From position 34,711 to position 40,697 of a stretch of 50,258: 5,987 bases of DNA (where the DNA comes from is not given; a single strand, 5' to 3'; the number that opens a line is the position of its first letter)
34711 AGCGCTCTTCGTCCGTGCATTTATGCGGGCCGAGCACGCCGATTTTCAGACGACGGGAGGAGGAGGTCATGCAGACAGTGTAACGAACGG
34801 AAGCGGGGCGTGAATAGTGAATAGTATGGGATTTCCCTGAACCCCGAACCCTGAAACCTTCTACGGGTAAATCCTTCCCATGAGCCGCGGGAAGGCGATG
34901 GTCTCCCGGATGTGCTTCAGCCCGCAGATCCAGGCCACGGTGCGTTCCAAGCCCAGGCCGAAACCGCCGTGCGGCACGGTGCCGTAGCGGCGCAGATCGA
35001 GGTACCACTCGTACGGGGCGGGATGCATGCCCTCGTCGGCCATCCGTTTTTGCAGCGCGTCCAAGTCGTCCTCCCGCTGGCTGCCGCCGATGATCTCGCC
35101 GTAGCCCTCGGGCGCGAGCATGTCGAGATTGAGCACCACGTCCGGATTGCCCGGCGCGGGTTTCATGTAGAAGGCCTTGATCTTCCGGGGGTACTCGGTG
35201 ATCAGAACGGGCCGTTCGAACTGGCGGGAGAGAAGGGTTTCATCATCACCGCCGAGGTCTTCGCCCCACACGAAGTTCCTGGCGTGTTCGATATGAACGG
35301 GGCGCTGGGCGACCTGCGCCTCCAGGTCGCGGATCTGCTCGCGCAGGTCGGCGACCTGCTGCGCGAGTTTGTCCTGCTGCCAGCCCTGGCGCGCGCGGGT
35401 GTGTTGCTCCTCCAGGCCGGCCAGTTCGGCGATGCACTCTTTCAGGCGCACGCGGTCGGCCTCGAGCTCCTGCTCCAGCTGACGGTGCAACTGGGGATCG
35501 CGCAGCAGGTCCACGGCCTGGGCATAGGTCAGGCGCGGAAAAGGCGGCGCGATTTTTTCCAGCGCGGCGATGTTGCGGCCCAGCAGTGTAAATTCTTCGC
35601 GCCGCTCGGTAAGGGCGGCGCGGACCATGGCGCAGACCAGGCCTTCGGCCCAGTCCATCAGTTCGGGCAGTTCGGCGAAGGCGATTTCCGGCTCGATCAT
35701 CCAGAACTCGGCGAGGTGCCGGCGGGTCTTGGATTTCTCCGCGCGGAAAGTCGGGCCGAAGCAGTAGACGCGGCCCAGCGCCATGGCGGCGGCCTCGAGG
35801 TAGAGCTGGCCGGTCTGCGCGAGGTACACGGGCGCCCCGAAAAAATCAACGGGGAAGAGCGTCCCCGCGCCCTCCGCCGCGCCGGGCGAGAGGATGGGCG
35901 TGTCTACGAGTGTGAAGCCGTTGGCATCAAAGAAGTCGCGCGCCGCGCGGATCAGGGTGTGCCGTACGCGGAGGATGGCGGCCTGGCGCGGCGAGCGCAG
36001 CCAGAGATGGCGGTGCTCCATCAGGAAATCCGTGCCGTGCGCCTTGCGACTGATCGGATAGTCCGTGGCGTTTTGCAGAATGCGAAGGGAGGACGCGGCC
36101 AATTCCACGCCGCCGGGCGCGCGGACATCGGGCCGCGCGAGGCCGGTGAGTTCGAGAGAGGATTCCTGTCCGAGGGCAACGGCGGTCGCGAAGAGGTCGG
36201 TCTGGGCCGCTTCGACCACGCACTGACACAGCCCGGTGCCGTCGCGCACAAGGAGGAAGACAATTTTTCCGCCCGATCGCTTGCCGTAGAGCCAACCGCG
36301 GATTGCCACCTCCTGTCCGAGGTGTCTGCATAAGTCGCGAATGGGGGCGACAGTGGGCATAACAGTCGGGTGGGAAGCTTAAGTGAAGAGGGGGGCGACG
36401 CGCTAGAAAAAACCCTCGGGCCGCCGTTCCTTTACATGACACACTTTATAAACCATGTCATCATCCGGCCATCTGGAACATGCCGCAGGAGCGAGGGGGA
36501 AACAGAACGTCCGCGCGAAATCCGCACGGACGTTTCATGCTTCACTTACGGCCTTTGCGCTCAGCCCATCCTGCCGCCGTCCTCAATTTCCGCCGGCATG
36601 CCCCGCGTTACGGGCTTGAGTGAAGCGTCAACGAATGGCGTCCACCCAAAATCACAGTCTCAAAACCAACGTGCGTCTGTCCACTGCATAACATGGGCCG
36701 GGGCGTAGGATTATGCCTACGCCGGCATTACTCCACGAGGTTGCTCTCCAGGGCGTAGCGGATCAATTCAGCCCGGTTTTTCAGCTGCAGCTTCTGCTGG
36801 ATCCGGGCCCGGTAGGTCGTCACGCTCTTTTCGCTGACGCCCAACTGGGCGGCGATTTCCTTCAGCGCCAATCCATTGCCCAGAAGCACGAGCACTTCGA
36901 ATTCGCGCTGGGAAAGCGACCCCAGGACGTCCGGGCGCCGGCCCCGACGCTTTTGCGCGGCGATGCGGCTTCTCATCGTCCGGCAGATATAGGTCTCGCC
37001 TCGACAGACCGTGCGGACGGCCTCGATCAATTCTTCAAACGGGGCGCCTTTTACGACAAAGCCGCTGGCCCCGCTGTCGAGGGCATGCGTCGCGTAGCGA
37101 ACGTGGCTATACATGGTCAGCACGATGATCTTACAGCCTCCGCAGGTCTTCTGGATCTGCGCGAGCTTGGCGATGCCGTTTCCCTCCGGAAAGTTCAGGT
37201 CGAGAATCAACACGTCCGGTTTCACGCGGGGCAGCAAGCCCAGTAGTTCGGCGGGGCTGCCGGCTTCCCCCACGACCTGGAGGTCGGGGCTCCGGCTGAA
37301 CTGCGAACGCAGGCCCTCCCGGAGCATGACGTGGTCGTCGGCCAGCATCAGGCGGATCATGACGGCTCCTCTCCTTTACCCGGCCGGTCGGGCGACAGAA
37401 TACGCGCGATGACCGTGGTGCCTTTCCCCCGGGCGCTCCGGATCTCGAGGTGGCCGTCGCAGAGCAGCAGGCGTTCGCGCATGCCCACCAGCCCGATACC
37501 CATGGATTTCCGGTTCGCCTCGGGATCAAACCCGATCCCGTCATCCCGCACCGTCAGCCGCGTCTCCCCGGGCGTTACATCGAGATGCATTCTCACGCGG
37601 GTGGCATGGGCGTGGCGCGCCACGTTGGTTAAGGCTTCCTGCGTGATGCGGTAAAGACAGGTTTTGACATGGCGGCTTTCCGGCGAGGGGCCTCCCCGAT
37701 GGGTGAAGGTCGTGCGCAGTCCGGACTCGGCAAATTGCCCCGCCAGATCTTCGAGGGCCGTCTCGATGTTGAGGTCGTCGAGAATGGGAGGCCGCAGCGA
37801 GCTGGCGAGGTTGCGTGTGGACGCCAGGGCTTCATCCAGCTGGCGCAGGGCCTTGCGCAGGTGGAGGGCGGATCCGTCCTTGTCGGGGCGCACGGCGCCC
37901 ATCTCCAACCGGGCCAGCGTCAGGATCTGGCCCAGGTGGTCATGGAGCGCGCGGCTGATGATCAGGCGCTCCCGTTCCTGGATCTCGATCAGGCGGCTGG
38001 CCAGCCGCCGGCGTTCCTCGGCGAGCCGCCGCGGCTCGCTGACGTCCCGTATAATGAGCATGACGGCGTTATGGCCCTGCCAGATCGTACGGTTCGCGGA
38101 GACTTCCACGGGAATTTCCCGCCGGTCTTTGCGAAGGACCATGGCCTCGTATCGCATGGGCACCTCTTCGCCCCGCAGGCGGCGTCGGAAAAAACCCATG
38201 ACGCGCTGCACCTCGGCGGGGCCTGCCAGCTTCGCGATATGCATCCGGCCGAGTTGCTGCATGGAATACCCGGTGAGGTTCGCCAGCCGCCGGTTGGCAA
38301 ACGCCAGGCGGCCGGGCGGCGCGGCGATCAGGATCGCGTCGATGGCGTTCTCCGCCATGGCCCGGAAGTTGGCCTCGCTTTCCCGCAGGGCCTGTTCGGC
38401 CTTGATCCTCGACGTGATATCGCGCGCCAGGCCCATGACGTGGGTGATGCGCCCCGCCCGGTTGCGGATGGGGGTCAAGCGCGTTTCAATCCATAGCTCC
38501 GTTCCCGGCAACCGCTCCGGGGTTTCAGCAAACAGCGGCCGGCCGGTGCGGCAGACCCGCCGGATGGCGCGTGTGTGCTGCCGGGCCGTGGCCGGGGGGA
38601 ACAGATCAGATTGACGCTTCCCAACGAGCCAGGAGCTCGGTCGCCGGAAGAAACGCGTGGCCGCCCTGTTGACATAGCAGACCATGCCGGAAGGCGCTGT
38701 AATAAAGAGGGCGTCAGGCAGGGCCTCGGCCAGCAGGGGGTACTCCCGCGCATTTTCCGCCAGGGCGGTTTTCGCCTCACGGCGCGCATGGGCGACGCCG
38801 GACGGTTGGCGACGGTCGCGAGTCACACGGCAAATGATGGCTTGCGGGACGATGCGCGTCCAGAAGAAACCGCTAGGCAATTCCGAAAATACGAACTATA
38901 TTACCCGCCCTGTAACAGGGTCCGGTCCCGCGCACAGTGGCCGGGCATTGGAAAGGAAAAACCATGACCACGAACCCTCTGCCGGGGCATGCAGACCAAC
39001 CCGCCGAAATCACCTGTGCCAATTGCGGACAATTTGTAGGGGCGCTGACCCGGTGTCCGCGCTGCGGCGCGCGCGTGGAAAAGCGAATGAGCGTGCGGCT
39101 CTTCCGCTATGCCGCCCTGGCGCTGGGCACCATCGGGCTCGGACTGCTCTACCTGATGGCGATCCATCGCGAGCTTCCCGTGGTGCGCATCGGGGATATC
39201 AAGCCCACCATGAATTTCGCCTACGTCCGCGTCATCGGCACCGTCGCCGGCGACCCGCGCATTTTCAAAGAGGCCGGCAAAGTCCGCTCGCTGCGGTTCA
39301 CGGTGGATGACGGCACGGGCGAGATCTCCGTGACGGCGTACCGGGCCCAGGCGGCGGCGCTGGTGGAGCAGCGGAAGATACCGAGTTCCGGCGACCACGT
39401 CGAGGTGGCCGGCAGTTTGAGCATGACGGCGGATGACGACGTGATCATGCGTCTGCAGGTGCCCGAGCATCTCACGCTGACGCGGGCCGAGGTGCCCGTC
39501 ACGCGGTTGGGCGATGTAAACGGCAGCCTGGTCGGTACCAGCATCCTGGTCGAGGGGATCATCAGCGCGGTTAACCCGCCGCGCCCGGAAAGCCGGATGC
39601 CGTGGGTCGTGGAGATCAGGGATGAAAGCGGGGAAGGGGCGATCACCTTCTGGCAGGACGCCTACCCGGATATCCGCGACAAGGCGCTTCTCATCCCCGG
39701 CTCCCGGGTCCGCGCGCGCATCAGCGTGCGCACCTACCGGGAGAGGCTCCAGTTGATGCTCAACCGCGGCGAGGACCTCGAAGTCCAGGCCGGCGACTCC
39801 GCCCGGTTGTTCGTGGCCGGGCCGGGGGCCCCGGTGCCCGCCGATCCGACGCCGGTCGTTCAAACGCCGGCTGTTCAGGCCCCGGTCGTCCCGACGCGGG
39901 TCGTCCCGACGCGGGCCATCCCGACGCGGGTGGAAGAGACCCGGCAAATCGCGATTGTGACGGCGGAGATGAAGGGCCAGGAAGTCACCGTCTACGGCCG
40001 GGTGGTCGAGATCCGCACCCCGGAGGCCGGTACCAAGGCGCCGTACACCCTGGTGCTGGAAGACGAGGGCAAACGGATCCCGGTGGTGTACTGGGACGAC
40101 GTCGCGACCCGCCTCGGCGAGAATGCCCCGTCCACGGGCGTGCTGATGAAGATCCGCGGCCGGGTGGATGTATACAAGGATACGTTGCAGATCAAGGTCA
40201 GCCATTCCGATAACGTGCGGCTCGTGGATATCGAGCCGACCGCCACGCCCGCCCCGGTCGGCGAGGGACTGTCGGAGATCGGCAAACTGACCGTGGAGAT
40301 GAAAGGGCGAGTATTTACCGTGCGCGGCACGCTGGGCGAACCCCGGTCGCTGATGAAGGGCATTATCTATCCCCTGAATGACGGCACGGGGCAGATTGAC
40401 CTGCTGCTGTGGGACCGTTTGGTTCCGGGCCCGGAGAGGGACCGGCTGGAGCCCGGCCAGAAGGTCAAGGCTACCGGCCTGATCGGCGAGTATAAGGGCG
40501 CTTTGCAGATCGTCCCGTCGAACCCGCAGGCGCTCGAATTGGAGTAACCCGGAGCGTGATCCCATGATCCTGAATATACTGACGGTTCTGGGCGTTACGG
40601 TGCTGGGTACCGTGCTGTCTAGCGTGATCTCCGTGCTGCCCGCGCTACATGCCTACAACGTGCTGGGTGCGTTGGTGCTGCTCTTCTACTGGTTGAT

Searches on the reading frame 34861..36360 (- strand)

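Call 66: search_protein_families(library=pfam, proteins=[window:34861-36360:-], max_evalue=0.0001)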
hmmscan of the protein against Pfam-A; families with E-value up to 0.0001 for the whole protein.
window:34861-36360:- (499 aa): 2 families
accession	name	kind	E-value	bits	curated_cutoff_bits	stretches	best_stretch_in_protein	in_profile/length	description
PF00152.25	tRNA-synt_2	-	2.5e-73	247.3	25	1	111-492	3-306/308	tRNA synthetases class II (D, K and N)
PF01336.31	tRNA_anti-codon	-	3.1e-11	43.5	27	1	18-95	1-75/75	OB-fold nucleic acid binding domain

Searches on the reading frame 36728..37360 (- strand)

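Call 66: search_protein_families(library=pfam, proteins=[window:36728-37360:-], max_evalue=0.0001)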
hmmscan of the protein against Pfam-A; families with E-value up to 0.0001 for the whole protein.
window:36728-37360:- (210 aa): 3 families
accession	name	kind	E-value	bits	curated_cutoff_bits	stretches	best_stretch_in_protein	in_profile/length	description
PF00072.30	Response_reg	-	5.2e-22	78.6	30.2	1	5-116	2-111/111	Response regulator receiver domain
PF00196.25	GerE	-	1.5e-18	66.6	23.5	1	148-203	2-57/57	Bacterial regulatory proteins, luxR family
PF08281.18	Sigma70_r4_2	-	4.7e-07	29.8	25.7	1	145-187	7-50/54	Sigma-70, region 4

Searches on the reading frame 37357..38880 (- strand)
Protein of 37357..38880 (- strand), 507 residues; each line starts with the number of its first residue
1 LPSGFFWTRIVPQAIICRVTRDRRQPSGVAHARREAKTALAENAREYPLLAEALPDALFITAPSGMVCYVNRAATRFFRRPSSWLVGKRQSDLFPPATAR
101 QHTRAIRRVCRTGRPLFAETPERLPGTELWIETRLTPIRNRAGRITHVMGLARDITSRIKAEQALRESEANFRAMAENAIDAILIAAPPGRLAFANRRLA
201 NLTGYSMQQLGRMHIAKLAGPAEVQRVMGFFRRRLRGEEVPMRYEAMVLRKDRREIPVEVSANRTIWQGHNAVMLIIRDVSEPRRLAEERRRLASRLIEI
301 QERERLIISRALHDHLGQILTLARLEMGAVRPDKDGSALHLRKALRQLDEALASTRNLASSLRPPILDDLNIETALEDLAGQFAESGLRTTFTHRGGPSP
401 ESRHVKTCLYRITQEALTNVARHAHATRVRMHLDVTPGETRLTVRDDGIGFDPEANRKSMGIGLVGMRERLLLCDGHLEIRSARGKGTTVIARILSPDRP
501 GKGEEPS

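Call 66: search_protein_families(library=pfam, proteins=[window:37357-38880:-], max_evalue=0.0001)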
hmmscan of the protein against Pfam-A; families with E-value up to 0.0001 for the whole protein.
window:37357-38880:- (507 aa): 8 families
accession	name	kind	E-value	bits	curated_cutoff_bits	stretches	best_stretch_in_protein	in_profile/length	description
PF00989.32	PAS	-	2.6e-27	95.5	22.6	2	46-155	2-113/113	PAS fold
PF08448.16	PAS_4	-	5.6e-26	91.4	23.1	1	52-158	2-108/110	PAS fold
PF13426.13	PAS_9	-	3.9e-24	85.3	27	2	55-156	1-102/103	PAS domain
PF02518.31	HATPase_c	-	1.4e-13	51.7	26.4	1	408-494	5-107/111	Histidine kinase-, DNA gyrase B-, and HSP90-like ATPase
PF13188.13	PAS_8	-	5.8e-10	39.1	21.8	0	171-212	2-41/65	PAS domain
PF07730.19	HisKA_3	-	2e-08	35.1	24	1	304-366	1-67/68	Histidine kinase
PF13581.12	HATPase_c_2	-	1.5e-07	31.9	27.4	1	414-492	37-125/127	Histidine kinase-like ATPase domain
PF08447.18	PAS_3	-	6e-07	30.1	25.6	0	194-264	3-74/89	PAS fold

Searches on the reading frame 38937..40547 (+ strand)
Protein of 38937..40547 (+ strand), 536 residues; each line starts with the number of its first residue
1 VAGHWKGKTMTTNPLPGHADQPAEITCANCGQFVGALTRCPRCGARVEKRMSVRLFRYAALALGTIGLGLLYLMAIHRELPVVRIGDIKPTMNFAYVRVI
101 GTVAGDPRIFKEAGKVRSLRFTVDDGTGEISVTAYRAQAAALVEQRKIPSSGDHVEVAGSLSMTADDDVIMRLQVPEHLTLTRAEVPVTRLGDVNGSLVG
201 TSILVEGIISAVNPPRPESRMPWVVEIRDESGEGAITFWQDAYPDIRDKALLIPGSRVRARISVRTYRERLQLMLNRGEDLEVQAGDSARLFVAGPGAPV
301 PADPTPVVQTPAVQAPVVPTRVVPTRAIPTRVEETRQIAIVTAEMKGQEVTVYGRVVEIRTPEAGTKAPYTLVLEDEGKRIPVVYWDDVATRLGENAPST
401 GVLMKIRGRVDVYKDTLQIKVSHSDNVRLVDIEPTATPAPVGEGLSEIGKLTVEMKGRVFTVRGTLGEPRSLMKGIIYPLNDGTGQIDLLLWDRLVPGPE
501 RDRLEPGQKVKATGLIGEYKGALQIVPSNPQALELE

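Call 66: search_protein_families(library=pfam, proteins=[window:38937-40547:+], max_evalue=0.0001)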
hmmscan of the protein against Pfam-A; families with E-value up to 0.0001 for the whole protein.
window:38937-40547:+ (536 aa): 2 families
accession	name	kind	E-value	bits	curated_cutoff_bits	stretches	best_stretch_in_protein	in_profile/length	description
PF01336.31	tRNA_anti-codon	-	6e-29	100.2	27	2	453-527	1-69/75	OB-fold nucleic acid binding domain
PF13742.12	tRNA_anti_2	-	2.4e-14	53.8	27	0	337-416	9-84/95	OB-fold nucleic acid binding domain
